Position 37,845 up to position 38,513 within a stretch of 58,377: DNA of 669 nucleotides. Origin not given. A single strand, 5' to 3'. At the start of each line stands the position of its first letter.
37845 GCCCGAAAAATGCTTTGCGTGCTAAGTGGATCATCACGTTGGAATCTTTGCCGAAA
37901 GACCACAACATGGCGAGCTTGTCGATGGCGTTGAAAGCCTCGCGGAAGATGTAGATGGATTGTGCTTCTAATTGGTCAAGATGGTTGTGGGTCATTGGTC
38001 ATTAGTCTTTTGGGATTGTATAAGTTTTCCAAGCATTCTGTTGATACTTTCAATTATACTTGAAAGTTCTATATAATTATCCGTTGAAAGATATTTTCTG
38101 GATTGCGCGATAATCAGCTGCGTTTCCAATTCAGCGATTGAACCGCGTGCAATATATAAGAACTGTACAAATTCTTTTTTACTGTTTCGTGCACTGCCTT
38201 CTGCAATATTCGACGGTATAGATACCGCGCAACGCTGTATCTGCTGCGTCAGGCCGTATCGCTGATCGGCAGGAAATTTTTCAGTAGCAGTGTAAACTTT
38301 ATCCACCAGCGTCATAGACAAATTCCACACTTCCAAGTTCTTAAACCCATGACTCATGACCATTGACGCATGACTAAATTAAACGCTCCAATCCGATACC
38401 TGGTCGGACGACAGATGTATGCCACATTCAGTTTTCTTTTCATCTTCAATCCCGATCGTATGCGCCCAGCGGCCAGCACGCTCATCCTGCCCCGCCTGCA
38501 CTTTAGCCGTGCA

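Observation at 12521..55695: Seven loci built from 7-8 nt tandem units, with a different unit sequence at each locus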

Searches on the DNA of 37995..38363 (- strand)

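Call 72: search_rna_families(sources=[L088, L089, L090, L091, L092, L093, L094, L095, L096, L097, L098, L099, L100, L101, L102, L103, L104, L105, L106, L107], threshold=gathering)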
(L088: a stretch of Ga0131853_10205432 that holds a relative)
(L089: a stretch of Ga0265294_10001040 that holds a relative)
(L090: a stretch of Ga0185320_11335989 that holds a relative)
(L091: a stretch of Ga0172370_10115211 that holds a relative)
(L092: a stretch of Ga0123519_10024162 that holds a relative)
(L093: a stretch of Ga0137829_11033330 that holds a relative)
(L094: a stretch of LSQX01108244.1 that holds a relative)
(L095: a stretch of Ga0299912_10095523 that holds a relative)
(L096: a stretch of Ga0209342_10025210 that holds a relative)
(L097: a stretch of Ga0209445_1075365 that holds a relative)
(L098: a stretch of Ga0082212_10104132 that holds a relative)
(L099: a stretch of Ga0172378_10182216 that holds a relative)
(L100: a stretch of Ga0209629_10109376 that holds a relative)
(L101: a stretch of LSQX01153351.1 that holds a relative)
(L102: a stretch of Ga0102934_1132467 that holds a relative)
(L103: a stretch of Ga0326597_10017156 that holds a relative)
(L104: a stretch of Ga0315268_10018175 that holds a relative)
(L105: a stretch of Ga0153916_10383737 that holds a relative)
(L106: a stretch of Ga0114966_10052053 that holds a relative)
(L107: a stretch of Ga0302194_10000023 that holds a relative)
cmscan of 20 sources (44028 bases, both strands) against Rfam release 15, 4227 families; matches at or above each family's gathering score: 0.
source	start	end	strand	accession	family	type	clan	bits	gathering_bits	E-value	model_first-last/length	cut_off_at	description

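Call 73: search_rna_families(sources=[L108, L109, L110, L111, L112, L113, L114, L115, L116, L117, L118, L119, L120, L121, L122, L123, L124, L125, L126, L127], threshold=gathering)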
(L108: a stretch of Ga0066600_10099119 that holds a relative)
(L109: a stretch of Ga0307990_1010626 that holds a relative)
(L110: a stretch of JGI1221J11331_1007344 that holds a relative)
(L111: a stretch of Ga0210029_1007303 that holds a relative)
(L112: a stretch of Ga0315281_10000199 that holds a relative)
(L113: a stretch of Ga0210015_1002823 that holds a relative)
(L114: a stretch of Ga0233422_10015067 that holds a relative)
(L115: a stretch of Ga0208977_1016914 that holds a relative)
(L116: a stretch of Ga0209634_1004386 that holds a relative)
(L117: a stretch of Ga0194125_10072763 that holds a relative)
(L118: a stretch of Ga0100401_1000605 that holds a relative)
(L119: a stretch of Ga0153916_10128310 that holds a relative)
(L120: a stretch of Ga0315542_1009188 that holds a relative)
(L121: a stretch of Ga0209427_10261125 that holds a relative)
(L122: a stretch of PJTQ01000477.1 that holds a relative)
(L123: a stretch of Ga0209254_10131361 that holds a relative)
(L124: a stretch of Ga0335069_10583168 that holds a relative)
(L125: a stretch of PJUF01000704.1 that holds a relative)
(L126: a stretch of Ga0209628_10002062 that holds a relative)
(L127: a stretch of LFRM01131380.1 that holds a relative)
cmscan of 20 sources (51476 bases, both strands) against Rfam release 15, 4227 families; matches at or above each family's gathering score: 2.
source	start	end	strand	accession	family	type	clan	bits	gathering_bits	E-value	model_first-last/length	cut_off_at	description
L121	429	503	+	RF00005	tRNA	Gene; tRNA;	CL00001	75.9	29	6.2e-15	1-71/71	no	tRNA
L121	525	600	+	RF00005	tRNA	Gene; tRNA;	CL00001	62.9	29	2.2e-11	1-71/71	no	tRNA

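Call 74: search_rna_families(sources=[L128, L129, L130, L131, L132, L133, L134, L135, L136, L137, L138, L139, L140, L141, L142, L143, L144, L145, L146, L147], threshold=gathering)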
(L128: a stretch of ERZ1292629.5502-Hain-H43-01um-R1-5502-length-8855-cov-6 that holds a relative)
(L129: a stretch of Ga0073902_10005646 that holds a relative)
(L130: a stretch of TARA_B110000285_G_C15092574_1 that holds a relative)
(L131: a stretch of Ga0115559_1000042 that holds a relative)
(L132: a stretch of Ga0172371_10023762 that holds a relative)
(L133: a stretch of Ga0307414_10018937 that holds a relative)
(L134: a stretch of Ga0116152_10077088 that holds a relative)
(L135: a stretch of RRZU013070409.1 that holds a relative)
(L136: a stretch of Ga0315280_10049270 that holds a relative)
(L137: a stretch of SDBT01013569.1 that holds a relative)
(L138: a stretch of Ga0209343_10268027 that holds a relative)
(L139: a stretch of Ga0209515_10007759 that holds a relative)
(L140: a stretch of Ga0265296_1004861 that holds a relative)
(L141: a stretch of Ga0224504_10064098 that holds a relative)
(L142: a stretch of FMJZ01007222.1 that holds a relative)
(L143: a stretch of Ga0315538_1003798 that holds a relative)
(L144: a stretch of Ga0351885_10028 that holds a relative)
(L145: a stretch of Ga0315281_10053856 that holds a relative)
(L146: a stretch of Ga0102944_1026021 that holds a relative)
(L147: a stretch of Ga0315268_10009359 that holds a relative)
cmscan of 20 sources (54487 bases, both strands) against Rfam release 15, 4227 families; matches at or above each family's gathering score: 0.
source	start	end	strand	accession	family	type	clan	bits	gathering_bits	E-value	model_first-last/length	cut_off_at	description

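Call 75: search_rna_families(sources=[L148, L149, L150, L151, L152, L153, L154, L155, L156, L157, L158, L159, L160, L161, L162, L163, L164, L165, L166, L167], threshold=gathering)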
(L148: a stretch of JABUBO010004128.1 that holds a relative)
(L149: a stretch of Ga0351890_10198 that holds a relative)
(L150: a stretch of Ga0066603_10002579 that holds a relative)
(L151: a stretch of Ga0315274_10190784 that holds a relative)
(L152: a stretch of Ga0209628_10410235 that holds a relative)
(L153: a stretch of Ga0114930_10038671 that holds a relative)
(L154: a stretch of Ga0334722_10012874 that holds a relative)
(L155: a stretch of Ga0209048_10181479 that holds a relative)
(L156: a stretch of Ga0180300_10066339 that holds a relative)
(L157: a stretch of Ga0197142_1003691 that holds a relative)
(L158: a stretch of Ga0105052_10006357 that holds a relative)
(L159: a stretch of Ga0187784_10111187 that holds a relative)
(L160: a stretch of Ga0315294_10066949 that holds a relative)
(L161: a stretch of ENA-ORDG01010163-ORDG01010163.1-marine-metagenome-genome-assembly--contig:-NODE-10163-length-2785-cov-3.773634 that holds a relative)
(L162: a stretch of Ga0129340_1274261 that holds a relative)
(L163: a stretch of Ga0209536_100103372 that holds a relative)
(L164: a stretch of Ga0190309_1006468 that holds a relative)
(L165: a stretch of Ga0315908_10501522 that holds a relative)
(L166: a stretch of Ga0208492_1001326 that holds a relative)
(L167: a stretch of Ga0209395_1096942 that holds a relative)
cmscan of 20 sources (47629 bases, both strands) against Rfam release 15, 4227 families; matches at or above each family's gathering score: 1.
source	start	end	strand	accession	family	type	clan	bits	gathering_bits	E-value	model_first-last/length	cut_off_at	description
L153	573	646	-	RF00005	tRNA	Gene; tRNA;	CL00001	67.1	29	1.4e-12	1-71/71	no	tRNA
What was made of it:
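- On S23p-type intervening sequence (IVS): None of 80 related loci is in rRNA (calls 72-75).
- None lies in rRNA (calls 72-75).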
